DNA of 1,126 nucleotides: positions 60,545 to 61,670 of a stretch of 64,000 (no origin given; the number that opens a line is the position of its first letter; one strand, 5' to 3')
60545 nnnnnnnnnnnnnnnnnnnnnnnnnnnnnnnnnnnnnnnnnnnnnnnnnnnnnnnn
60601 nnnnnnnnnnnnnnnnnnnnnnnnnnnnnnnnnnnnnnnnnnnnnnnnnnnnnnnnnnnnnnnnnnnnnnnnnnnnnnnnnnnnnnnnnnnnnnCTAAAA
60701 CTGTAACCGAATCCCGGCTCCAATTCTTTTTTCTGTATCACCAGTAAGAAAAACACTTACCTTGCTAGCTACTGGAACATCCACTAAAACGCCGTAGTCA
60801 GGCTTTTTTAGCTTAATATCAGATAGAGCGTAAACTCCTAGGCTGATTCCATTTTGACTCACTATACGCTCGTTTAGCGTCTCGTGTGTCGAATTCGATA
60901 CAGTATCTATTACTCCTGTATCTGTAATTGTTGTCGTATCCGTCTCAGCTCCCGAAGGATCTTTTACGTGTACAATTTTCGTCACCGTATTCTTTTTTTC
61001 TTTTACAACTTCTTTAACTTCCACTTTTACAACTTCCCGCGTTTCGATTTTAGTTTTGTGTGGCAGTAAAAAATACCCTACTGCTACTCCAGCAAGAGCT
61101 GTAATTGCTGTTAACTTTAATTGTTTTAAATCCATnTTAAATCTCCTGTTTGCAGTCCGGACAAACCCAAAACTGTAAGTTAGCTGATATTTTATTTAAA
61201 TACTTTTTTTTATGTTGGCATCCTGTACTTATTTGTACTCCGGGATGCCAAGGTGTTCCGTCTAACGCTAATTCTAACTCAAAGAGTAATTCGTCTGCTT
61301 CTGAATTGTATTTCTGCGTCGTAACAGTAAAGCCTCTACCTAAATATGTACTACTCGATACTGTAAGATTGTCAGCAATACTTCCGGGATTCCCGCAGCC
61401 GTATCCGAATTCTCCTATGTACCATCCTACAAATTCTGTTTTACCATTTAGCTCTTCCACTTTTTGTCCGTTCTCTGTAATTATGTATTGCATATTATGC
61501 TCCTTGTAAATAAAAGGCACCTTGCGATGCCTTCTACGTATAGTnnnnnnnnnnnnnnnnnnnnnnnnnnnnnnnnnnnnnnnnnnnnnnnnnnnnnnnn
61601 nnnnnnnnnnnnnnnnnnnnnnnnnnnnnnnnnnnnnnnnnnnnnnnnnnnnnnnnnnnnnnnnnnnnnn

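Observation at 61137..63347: Unusual candidate lysis/surface cluster: C1 papain-like peptidase + DUF3494 ice-binding-like lipoprotein + small 2-TM protein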

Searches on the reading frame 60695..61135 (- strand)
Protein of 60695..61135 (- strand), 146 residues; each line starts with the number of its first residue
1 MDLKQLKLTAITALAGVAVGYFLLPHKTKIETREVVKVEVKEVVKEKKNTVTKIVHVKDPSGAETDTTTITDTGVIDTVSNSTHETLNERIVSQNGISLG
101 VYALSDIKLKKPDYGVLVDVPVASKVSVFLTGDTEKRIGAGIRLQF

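Call 3: search_protein_families(library=pfam, proteins=[window:60695-61135:-], max_evalue=0.01)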
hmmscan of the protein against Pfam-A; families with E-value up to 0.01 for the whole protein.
window:60695-61135:- (146 aa): 0 families

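Call 4: search_protein_families(library=phrogs, proteins=[window:60695-61135:-], max_evalue=0.01)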
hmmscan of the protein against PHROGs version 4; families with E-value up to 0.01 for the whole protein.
window:60695-61135:- (146 aa): 0 families

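Call 62: search_protein_families(library=padloc, proteins=[window:60698-61135:-], max_evalue=0.01)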
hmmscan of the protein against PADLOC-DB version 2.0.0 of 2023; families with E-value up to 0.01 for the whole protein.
window:60698-61135:- (146 aa): 0 families

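Call 63: search_protein_families(library=ncbifam, proteins=[window:60698-61135:-], max_evalue=0.01)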
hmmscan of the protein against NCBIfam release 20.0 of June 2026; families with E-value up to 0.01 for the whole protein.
window:60698-61135:- (146 aa): 0 families

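Call 64: find_homologous_proteins(query=window:60698-61135:-, max_evalue=0.001)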
Query window:60698-61135:- (146 aa): 19 proteins with E <= 0.001 among 84 candidates.
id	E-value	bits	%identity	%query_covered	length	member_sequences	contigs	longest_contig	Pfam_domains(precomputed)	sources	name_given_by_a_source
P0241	2.7e-84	297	100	100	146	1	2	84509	-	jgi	jgi:hypothetical protein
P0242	3.3e-59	216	73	100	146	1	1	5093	-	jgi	jgi:hypothetical protein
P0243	2.8e-55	204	69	100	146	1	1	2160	-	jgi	jgi:hypothetical protein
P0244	1.7e-52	195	64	100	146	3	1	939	-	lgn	-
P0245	2.0e-52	194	64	100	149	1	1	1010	-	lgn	-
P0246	4.4e-51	190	67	100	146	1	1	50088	-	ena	-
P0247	7.2e-50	186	63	99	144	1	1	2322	-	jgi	jgi:hypothetical protein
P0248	3.5e-49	184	63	100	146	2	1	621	-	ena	-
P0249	2.1e-47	178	59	100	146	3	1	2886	-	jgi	jgi:hypothetical protein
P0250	5.8e-47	177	59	100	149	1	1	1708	-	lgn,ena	-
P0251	6.8e-47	176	60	100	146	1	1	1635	-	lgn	-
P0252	1.2e-44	169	59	100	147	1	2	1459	-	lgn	-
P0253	1.7e-44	169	58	100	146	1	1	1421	-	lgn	-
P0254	3.0e-43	165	60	100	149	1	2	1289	-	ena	-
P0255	7.5e-43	163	54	100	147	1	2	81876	-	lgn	-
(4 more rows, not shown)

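Call 66: find_encoding_contigs(protein=P0246, flank=8000, max_places=2)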
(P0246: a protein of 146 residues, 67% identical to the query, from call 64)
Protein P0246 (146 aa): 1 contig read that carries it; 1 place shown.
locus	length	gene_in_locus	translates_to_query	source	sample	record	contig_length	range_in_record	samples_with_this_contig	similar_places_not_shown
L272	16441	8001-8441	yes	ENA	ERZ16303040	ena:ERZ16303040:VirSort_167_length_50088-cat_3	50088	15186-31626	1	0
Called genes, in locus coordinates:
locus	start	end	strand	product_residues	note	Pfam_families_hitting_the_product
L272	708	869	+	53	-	-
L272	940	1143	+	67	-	-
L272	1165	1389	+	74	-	-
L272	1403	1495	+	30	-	-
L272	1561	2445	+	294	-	PF06067:DUF932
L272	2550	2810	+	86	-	PF10902:WYL_2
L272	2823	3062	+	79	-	-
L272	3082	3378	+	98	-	-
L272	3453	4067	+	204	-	PF17338:GP88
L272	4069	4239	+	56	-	-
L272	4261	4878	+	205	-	-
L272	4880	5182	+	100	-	-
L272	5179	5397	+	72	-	-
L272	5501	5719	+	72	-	-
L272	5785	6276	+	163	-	-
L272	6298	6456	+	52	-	-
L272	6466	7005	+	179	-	PF00034:Cytochrom_C (faint), PF13442:Cytochrome_CBB3 (faint)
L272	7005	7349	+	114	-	-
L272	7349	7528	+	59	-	-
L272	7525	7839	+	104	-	-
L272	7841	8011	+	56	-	-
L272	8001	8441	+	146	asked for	-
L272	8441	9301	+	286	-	PF12705:PDDEXK_1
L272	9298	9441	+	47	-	-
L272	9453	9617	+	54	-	-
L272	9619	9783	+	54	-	-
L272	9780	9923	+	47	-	-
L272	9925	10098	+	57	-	-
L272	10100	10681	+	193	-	PF04404:ERF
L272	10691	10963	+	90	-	-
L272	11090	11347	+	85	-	-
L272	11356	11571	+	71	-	-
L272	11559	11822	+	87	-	-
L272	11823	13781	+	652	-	PF03796:DnaB_C, PF06745:ATPase (weak)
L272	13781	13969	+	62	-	-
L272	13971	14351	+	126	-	-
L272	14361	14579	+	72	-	-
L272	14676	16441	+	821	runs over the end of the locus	PF01612:DNA_pol_A_exo1, PF00476:DNA_pol_A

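Call 67: find_encoding_contigs(protein=P0255, flank=8000, max_places=2)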
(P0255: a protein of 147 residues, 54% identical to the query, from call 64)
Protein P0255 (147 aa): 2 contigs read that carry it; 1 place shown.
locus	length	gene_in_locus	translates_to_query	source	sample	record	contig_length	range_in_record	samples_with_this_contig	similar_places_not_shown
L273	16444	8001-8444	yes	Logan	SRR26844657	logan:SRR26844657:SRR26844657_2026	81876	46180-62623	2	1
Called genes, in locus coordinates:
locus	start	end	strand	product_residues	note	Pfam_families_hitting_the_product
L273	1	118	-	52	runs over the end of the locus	-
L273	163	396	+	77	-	-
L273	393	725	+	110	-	-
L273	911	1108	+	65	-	-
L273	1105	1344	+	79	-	-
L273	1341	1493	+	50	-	-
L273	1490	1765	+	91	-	-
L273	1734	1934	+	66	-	-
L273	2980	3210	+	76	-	-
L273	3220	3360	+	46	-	-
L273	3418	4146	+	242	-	PF06067:DUF932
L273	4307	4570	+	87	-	-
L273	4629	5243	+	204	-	PF17338:GP88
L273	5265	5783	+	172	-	-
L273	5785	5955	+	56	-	-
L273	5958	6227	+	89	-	PF10902:WYL_2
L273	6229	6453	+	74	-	-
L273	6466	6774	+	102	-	-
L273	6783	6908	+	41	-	-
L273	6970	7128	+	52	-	-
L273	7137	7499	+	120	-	-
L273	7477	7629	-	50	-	-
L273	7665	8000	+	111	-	-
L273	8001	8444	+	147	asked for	-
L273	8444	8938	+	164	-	PF13392:HNH_3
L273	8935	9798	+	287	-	PF12705:PDDEXK_1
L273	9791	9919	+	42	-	-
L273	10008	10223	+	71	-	-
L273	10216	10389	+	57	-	-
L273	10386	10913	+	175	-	PF07463:NUMOD4 (weak), PF13392:HNH_3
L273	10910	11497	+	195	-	PF04404:ERF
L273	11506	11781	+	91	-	-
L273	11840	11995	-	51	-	-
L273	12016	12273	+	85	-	-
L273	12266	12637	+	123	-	PF03013:Pyr_excise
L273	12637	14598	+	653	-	PF03796:DnaB_C, PF06745:ATPase (weak)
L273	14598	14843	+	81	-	-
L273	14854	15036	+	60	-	-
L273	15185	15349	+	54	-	-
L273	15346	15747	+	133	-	-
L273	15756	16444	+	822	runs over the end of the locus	PF01612:DNA_pol_A_exo1, PF00476:DNA_pol_A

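Call 81: predict_structure(alignment_id=A6)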
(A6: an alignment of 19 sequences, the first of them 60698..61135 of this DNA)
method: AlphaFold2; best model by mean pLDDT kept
length: 146 residues; sequences in the alignment: 19
mean_pLDDT: 52.7   pTM: 0.23
mean pLDDT of the five models: 52.7, 51.6, 51.0, 50.4, 46.7
residues with pLDDT >= 90: 0; 70-90: 21; 50-70: 55; < 50: 70
segments of 3 or more residues with pLDDT < 50: 25-53, 74-106, 108-110
pLDDT, mean of each block of 10 residues (from residue 1): 70 71 50 39 39 51 57 45 35 39 44 59 66 67 68
secondary structure, 60 per line:
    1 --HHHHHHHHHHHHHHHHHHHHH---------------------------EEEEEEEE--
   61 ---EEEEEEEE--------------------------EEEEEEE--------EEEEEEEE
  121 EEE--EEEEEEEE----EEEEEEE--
elements in order: H3-23 E51-58 E64-71 E98-104 E113-123 E126-133 E138-144

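Call 100: find_related_loci(query=A6, collection=viral_contigs, flank=7000)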
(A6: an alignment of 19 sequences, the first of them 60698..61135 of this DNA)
Query A6 (146 aa) in viral_contigs; peptide patterns used: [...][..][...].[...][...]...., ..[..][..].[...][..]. (x = any residue, [..] = any of these).
134 stretches matched a pattern, but none encodes a relative of the query by tblastn (E <= 1e-3).

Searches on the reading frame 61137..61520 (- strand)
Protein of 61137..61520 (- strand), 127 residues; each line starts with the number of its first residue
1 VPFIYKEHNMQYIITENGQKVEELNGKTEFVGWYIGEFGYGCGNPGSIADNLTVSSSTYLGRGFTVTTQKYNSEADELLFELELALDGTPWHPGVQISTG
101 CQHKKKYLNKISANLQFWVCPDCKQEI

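Call 3: search_protein_families(library=pfam, proteins=[window:61137-61520:-], max_evalue=0.01)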
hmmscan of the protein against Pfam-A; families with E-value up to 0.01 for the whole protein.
window:61137-61520:- (127 aa): 0 families

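Call 4: search_protein_families(library=phrogs, proteins=[window:61137-61520:-], max_evalue=0.01)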
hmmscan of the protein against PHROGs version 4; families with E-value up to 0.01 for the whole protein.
window:61137-61520:- (127 aa): 0 families

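Call 62: search_protein_families(library=padloc, proteins=[window:61140-61520:-], max_evalue=0.01)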
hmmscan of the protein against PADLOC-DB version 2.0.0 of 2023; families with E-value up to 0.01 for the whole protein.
window:61140-61520:- (127 aa): 0 families

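Call 63: search_protein_families(library=ncbifam, proteins=[window:61140-61520:-], max_evalue=0.01)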
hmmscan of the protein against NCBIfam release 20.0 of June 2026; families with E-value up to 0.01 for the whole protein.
window:61140-61520:- (127 aa): 0 families

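Call 77: search_protein_representatives(protein=window:61140-61520:-)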
Query: 127 residues. Proteins with E-value up to 0.001 (for the whole library): 56; up to 1e-10: 5; up to 1e-30: 1. The best 56 are listed.
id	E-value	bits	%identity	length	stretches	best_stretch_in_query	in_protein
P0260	2.7e-77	273.3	100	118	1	10-127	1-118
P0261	5.5e-18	81.3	52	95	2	10-67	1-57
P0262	6.6e-16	74.6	46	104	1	11-127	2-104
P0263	3.3e-15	72.3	55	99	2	26-67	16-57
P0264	5.5e-12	61.9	58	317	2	97-127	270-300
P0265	1.3e-10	57.4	58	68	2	98-127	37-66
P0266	1.3e-07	47.7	51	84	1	69-127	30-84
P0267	4.4e-06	42.8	51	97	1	78-126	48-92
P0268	6.2e-06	42.3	45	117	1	72-127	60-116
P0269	7.1e-06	42.1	71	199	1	97-127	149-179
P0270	7.3e-06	42.1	64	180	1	95-127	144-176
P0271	1.1e-05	41.4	44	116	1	62-127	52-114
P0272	1.1e-05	41.4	57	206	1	93-127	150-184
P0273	1.2e-05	41.4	53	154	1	84-127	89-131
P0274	1.6e-05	40.9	57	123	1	93-127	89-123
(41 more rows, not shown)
